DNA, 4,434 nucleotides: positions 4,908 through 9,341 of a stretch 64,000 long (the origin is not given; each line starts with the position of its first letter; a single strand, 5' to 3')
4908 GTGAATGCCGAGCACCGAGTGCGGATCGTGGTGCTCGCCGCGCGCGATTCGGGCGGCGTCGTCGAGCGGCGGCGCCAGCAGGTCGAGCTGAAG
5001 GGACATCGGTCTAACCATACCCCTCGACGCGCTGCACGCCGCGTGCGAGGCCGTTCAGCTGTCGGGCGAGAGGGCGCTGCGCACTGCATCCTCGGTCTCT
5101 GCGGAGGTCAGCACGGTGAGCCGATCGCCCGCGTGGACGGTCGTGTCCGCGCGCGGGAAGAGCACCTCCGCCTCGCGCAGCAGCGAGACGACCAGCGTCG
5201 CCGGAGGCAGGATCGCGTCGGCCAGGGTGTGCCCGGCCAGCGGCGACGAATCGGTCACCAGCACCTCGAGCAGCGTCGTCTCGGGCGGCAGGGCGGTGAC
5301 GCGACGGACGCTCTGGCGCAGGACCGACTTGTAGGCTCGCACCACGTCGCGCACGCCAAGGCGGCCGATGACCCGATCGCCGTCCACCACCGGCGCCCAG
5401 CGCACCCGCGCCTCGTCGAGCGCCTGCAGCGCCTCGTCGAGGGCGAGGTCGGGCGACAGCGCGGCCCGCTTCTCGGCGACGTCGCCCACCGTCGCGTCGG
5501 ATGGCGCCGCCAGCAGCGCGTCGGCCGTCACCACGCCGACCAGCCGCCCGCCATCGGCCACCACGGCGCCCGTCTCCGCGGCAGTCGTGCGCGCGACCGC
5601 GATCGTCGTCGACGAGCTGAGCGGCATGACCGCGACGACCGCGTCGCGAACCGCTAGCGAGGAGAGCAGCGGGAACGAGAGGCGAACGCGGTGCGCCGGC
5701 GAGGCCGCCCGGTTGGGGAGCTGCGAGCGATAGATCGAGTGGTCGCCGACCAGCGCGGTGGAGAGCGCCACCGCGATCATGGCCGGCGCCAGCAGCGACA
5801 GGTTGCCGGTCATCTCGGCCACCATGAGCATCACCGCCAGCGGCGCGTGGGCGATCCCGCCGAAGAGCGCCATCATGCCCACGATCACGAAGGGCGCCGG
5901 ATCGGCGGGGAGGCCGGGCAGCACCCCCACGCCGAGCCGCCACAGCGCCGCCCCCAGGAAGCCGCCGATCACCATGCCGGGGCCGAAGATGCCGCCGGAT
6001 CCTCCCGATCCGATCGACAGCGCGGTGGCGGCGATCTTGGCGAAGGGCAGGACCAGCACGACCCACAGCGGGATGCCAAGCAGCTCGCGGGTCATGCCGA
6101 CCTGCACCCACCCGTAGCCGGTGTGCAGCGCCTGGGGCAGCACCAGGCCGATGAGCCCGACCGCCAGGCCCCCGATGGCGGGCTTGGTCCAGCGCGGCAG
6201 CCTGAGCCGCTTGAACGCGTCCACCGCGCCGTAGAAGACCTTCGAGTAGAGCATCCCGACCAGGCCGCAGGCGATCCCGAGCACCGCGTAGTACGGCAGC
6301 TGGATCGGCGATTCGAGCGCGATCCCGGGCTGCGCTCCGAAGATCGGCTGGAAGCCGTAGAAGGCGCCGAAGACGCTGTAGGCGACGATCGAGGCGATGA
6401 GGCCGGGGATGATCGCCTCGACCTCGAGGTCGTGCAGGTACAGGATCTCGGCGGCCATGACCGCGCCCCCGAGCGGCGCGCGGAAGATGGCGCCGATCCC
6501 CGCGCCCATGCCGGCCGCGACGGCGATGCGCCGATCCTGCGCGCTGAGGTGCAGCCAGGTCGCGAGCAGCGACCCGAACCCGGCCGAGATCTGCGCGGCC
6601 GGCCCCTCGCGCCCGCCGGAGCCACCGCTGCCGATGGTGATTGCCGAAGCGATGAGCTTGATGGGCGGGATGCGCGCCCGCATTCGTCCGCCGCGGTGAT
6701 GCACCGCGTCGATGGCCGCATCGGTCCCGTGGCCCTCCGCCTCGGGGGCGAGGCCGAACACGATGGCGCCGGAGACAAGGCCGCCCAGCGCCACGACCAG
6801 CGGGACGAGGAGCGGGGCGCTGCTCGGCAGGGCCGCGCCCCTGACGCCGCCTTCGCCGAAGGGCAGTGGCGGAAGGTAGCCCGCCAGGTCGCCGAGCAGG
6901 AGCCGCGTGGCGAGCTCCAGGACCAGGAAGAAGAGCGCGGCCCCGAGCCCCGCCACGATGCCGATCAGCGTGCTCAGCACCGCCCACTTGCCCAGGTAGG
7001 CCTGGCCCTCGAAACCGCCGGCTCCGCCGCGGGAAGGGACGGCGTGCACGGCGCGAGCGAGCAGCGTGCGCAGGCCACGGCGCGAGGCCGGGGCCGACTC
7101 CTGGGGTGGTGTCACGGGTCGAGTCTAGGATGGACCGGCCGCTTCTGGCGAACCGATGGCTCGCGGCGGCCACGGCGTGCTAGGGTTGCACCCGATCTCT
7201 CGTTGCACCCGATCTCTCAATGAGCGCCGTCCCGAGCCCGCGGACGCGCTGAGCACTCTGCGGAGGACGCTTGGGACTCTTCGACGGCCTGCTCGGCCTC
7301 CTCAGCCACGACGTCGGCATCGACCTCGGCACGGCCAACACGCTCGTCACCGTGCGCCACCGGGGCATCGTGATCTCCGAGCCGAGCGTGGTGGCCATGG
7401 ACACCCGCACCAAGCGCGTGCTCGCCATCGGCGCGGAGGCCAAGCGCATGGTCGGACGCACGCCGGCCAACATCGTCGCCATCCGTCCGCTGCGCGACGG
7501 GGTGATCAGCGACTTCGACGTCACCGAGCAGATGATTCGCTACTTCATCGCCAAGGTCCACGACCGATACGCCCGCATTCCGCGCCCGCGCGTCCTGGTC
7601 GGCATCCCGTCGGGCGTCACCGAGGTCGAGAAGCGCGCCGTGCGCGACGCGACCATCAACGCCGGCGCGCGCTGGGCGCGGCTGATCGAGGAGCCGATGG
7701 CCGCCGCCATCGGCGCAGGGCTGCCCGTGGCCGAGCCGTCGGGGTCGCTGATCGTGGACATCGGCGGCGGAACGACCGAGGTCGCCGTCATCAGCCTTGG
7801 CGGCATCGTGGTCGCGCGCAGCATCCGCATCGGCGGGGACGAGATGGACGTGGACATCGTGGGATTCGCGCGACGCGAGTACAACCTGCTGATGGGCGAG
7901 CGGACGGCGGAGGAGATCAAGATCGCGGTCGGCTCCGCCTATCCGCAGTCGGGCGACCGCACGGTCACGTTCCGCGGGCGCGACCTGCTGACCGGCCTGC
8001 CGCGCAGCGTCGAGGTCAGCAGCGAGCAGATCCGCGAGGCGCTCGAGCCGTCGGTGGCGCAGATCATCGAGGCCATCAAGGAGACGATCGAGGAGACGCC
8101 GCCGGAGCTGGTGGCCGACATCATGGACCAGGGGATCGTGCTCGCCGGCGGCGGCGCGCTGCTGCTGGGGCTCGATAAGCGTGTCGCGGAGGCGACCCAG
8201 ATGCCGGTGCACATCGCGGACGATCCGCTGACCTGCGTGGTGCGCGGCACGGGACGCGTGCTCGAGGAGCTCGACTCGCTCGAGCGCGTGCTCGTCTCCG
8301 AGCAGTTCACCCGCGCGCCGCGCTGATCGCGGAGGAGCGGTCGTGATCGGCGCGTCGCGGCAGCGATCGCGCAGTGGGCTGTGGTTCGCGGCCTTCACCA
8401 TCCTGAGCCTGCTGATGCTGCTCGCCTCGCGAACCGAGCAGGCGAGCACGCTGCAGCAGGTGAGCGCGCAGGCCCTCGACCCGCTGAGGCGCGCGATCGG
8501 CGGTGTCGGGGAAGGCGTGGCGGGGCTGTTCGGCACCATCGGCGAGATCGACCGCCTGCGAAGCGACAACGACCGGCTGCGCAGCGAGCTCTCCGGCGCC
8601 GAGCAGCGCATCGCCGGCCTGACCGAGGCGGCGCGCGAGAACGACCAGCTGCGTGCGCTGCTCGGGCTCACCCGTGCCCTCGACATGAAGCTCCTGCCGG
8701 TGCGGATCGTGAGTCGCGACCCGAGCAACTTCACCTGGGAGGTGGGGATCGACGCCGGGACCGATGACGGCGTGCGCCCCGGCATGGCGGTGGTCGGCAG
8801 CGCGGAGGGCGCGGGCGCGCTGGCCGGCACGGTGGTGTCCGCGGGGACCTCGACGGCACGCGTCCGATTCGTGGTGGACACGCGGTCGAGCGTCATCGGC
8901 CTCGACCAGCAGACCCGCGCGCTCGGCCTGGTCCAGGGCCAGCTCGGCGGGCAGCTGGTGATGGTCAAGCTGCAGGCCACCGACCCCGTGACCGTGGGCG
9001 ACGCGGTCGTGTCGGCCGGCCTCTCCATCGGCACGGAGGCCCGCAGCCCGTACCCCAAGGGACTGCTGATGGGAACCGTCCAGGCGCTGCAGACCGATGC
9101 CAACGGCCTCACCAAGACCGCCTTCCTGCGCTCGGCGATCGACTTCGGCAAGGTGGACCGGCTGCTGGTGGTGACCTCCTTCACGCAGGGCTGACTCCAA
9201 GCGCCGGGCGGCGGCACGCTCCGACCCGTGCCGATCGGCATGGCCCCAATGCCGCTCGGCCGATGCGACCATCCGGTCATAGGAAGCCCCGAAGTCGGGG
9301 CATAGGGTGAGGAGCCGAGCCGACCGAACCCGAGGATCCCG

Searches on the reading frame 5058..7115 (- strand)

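Call 97: search_protein_families(library=pfam, max_evalue=0.0001, proteins=[window:5058-7115:-])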
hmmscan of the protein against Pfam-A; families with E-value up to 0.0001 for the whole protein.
window:5058-7115:- (686 aa): 3 families
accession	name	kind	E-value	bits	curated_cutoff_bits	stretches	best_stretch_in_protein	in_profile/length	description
PF00654.25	Voltage_CLC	-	1.7e-90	304.1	24.8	1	111-455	1-344/346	Voltage gated chloride channel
PF02080.26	TrkA_C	-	2.3e-13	50.3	27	1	615-682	1-70/71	TrkA-C domain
PF00571.33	CBS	-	1e-09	39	24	1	543-595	1-55/57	CBS domain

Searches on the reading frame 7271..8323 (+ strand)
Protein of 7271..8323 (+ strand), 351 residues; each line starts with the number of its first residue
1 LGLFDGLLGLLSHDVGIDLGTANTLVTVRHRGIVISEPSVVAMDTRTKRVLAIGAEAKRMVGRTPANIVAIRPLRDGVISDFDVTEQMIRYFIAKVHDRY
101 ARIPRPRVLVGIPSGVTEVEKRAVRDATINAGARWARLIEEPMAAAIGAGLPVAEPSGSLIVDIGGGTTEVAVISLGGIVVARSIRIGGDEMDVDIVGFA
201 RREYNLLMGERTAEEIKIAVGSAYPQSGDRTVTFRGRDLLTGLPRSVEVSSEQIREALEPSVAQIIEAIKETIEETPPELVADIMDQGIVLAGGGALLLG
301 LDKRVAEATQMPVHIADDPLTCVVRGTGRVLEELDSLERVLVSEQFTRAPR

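Call 97: search_protein_families(library=pfam, max_evalue=0.0001, proteins=[window:7271-8323:+])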
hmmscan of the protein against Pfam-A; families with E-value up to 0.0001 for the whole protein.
window:7271-8323:+ (351 aa): 5 families
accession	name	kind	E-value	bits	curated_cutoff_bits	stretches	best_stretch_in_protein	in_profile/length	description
PF06723.19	MreB_Mbl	-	2.3e-144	480.6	27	1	13-338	2-326/327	MreB/Mbl protein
PF00012.26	HSP70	-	4.9e-14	51.9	20.6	1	107-205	135-239/599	Hsp70 protein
PF14450.12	FtsA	-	1.3e-12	48.6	31.8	1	161-317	2-111/127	Cell division protein FtsA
PF00022.25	Actin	-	4.2e-09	35.9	27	0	38-193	31-180/410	Actin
PF11104.14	PilM_2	-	2.4e-07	30.5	27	0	256-318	246-307/340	Type IV pilus assembly protein PilM;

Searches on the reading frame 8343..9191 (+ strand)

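Call 97: search_protein_families(library=pfam, max_evalue=0.0001, proteins=[window:8343-9191:+])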
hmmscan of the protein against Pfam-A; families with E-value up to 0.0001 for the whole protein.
window:8343-9191:+ (283 aa): 1 family
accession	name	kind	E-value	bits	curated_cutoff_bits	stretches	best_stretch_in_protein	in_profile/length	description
PF04085.20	MreC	-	4.6e-28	98.3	28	1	122-278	1-147/147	Rod shape-determining protein MreC, barrel core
